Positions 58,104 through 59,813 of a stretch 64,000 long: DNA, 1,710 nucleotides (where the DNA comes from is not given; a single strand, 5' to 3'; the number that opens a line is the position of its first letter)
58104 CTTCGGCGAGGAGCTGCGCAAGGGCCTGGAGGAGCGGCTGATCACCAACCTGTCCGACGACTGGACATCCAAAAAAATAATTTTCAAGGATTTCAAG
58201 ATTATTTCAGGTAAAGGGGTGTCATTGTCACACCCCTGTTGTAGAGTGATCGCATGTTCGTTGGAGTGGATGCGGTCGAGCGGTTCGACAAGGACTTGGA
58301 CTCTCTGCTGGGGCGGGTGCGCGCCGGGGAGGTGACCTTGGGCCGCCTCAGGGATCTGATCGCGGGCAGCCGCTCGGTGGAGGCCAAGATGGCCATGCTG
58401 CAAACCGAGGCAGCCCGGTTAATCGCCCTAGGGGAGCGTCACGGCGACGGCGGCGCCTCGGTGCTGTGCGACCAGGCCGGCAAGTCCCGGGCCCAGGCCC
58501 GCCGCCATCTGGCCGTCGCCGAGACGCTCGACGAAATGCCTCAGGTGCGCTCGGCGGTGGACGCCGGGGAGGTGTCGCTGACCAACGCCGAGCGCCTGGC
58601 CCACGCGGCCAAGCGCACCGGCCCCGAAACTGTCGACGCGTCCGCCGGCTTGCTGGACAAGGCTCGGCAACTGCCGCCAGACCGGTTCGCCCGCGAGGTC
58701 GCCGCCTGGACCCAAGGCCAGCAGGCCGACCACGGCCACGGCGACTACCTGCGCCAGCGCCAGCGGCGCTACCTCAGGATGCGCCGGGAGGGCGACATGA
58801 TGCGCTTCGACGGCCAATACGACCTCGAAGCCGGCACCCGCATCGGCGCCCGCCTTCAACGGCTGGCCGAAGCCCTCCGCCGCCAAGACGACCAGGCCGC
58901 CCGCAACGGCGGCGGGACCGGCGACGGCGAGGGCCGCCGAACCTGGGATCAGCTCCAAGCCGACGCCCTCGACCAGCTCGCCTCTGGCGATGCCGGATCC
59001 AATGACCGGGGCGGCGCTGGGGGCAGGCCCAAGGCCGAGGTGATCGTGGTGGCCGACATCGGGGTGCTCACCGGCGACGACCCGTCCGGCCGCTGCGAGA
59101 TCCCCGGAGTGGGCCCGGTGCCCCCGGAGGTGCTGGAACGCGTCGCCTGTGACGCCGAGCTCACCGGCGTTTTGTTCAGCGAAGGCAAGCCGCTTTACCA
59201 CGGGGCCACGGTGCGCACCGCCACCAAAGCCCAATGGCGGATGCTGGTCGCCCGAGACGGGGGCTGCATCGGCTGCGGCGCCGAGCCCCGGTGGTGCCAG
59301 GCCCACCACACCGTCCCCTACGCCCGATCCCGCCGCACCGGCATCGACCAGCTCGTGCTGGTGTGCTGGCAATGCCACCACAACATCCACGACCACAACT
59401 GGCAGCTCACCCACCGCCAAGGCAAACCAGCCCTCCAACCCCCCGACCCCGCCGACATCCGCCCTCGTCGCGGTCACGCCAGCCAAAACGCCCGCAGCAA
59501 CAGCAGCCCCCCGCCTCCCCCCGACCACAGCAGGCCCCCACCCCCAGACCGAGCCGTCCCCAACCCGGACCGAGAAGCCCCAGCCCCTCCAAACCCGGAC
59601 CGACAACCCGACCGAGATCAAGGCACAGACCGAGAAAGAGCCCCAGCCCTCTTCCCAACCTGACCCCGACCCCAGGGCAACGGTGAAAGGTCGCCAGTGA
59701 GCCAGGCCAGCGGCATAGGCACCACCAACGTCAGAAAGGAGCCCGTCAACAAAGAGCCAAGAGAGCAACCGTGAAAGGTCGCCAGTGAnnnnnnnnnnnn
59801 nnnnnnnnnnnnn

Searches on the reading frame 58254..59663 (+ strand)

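Call 49: search_protein_families(library=pfam, proteins=[window:58254-59663:+], max_evalue=0.01)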
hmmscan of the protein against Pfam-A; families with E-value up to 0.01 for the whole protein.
window:58254-59663:+ (469 aa): 2 families
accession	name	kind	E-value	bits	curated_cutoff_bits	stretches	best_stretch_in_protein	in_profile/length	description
PF02720.22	DUF222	-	2.6e-20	73.4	24.4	1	69-335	41-306/306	Domain of unknown function (DUF222)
PF01844.29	HNH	-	8.9e-05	23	21.4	1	338-380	1-46/47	HNH endonuclease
